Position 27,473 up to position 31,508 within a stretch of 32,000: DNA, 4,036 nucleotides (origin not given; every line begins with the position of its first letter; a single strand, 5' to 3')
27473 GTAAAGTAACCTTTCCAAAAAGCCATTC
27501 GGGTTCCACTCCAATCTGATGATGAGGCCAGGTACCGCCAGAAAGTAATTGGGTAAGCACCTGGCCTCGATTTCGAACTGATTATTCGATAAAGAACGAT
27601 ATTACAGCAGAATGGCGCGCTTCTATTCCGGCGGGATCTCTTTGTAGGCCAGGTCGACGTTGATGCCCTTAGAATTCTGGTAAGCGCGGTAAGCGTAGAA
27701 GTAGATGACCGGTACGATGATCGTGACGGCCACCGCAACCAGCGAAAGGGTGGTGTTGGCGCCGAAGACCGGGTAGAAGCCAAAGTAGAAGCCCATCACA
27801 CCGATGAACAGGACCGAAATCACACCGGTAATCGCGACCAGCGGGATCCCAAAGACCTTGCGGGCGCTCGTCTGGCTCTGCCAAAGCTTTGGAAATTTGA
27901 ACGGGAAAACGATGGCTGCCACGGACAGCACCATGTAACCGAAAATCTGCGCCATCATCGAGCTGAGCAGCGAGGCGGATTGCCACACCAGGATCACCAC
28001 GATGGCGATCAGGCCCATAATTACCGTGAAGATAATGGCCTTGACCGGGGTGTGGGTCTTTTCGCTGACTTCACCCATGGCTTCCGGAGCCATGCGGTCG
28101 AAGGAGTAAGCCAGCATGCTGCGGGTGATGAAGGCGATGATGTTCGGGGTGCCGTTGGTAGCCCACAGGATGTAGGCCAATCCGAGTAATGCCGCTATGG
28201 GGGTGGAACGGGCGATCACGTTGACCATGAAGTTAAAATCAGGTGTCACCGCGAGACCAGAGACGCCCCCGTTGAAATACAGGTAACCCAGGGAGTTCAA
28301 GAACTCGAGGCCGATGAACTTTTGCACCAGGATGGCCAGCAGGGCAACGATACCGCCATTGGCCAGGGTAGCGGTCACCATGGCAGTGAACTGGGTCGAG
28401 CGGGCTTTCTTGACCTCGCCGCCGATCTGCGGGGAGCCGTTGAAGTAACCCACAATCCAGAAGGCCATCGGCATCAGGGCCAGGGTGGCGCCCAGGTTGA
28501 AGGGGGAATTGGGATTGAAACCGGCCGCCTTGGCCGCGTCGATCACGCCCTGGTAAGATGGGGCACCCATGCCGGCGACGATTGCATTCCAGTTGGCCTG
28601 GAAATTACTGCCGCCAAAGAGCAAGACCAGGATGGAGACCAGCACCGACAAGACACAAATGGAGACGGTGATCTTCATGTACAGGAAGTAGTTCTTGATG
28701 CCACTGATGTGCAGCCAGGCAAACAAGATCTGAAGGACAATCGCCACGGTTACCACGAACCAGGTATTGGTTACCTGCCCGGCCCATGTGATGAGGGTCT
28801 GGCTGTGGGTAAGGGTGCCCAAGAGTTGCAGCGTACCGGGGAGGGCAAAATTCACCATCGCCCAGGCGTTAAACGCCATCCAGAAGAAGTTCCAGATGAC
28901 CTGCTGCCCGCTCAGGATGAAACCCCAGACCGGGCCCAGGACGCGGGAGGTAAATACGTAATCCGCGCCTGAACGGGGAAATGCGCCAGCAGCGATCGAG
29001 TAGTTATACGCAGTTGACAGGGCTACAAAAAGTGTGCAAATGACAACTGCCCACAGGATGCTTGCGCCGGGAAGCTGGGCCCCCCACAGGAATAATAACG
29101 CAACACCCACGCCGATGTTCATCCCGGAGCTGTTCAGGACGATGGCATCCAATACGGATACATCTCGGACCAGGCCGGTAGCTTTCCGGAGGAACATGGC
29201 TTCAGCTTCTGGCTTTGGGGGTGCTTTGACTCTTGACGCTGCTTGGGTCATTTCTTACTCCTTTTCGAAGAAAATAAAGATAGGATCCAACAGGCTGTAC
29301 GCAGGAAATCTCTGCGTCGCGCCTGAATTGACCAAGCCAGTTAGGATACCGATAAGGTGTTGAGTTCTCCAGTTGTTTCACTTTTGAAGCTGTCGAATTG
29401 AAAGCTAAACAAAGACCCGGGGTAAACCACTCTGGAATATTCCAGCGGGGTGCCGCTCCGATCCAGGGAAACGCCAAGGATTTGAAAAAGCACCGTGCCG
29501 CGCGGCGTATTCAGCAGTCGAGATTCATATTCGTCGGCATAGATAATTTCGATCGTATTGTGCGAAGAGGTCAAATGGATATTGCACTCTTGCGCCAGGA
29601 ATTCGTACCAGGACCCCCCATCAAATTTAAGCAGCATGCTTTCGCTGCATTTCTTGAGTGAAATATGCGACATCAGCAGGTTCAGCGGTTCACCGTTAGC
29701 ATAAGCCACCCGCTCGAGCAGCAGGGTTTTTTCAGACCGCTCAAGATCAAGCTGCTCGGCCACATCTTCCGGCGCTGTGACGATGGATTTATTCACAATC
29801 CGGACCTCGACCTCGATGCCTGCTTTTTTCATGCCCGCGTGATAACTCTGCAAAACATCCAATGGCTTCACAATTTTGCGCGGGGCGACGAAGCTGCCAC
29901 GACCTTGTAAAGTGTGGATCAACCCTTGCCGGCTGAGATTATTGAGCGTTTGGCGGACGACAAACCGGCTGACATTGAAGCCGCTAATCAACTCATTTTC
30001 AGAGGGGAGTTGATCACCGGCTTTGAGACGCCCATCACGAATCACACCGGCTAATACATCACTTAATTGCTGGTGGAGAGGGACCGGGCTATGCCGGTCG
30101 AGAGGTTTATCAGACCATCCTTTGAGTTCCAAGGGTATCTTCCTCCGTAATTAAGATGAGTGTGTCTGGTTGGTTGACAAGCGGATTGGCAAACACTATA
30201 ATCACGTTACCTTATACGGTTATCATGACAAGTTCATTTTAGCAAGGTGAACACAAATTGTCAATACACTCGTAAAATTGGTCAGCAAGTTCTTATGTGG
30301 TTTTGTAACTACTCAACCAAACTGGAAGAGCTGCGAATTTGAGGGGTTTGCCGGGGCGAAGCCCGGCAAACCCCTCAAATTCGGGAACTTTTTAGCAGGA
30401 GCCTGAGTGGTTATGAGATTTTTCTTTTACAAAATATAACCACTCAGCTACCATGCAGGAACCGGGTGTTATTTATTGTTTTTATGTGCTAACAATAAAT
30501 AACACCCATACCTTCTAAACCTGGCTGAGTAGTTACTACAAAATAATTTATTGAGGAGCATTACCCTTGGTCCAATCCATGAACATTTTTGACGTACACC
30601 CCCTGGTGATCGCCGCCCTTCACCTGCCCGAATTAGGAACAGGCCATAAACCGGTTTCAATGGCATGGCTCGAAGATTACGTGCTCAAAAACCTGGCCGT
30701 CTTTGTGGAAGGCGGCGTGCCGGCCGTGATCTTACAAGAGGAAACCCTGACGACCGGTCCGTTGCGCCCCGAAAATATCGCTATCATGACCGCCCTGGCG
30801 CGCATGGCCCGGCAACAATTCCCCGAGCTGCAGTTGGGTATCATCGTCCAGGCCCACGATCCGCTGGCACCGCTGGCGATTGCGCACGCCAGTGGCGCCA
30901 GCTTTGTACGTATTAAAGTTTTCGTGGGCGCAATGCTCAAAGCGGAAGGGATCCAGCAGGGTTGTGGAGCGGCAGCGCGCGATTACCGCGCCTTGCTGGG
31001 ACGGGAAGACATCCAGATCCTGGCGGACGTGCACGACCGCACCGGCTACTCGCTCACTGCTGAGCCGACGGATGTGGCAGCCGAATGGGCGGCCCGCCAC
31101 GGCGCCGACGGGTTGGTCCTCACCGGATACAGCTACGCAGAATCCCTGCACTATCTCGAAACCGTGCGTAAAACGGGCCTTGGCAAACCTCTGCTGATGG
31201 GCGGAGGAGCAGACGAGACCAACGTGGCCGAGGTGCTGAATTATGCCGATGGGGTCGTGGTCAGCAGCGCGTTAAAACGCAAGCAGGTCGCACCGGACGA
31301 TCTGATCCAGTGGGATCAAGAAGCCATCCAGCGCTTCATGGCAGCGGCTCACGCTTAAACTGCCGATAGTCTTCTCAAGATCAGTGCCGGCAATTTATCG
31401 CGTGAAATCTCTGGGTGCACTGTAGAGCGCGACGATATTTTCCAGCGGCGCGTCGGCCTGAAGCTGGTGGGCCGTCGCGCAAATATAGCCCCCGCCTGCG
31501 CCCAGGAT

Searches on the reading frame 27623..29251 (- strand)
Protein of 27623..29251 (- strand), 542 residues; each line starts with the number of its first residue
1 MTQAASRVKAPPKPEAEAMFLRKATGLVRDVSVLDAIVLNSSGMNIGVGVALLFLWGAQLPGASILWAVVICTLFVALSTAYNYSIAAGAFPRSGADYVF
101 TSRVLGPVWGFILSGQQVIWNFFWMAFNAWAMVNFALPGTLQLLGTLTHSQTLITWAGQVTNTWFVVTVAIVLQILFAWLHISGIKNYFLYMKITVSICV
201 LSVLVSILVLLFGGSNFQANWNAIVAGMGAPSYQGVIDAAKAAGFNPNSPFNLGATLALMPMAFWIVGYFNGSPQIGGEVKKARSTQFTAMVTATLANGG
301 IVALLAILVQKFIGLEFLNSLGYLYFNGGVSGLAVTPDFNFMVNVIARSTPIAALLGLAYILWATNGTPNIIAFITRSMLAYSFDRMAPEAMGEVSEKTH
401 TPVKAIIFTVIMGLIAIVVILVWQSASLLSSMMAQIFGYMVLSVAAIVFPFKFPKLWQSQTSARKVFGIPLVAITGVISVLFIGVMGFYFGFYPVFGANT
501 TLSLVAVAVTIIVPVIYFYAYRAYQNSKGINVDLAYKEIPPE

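Call 6: search_protein_families(library=pfam, proteins=[window:27623-29251:-])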
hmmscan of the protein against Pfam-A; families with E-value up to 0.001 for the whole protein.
window:27623-29251:- (542 aa): 2 families
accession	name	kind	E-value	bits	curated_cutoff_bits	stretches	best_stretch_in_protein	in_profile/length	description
PF13520.12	AA_permease_2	-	2.2e-17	63.5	27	1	33-512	3-426/427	Amino acid permease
PF00324.27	AA_permease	-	0.00043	19.5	24.6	0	43-524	8-457/470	Amino acid permease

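Call 8: search_protein_families(library=ncbifam, proteins=[window:27623-29251:-])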
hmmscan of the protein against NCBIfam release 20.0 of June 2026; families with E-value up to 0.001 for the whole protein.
window:27623-29251:- (542 aa): 1 family
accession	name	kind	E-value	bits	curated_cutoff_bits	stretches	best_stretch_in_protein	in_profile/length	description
TIGR00909.1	2A0306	subfamily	5.2e-12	45.4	556.8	1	27-483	1-400/429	amino acid transporter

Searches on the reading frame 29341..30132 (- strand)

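Call 8: search_protein_families(library=ncbifam, proteins=[window:29341-30132:-])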
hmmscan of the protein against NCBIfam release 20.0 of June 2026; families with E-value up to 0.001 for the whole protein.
window:29341-30132:- (263 aa): 23 families
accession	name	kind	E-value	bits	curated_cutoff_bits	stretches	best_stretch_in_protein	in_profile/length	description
NF008491.0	PRK11402.1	subfamily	6e-36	124.2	269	1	11-248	4-240/243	GntR family transcriptional regulator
TIGR02325.1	C_P_lyase_phnF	equivalog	1e-29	103.8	156.8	1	13-245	3-235/238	phosphonate metabolism transcriptional regulator PhnF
TIGR02018.2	his_ut_repres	equivalog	1.7e-29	102.8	220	1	20-245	1-223/226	histidine utilization transcriptional repressor HutC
NF041547.1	GntR_LSA1692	equivalog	6.3e-26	91.4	275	1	20-244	3-226/233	GntR family transcriptional regulator, LSA1692 subfamily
NF007292.0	PRK09764.1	equivalog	9.5e-23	80.6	281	1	17-243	4-229/240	GntR family transcriptional regulator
TIGR02404.1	trehalos_R_Bsub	equivalog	1.4e-22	80.5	211.95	1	27-209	9-192/233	trehalose operon repressor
TIGR03337.1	phnR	equivalog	1.4e-22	80.5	296.75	1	21-195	4-177/231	phosphonate utilization transcriptional regulator PhnR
NF052441.1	TransRegRv0792c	equivalog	5.2e-18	65.2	400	1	16-237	14-235/260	Rv0792c family HTH-type transcriptional regulator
NF007486.0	PRK10079.1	equivalog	2.1e-17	63.7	363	1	21-233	15-226/241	phosphonate metabolism transcriptional regulator PhnF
NF011575.0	PRK14999.1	equivalog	1.5e-12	47.3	424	1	13-245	7-236/241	histidine utilization repressor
NF052290.2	MocR_like_YczR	exception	4e-12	45.6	487.4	1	17-86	18-87/458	MocR-like transcription factor YczR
NF052282.1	PLP_TF_PdxR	equivalog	4.6e-11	42.4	320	1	18-89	1-72/448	MocR-like pyridoxine biosynthesis transcription factor PdxR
NF003011.0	PRK03837.1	subfamily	6.6e-11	42.3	260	1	19-78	14-73/241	transcriptional regulator NanR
NF052281.1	rhizopine_MocR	equivalog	2.5e-10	39.6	650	1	11-84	11-84/479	rhizopine catabolism transcriptional regulator MocR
NF007442.0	PRK09990.1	equivalog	4.6e-10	39.3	301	1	22-84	14-76/256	transcriptional regulator GlcC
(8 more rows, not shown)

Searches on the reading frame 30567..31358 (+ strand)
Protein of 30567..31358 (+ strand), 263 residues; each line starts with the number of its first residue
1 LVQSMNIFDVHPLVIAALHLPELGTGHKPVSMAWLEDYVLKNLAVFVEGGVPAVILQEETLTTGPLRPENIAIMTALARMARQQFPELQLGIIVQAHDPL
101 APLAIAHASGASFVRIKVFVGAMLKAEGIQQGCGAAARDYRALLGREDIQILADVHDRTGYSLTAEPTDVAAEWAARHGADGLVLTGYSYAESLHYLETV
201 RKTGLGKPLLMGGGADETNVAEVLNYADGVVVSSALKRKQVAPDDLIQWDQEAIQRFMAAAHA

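Call 8: search_protein_families(library=ncbifam, proteins=[window:30567-31358:+])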
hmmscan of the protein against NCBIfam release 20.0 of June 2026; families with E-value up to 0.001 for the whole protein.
window:30567-31358:+ (263 aa): 2 families
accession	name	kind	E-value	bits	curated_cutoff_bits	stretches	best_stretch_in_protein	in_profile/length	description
TIGR00259.1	thylakoid_BtpA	subfamily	1.9e-33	116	153.4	1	14-262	4-253/257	BtpA/SgcQ family protein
NF045918.1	PhsystIBiosynBtpA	equivalog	1.6e-29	103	400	1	6-260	3-259/261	photosystem I biogenesis protein BtpA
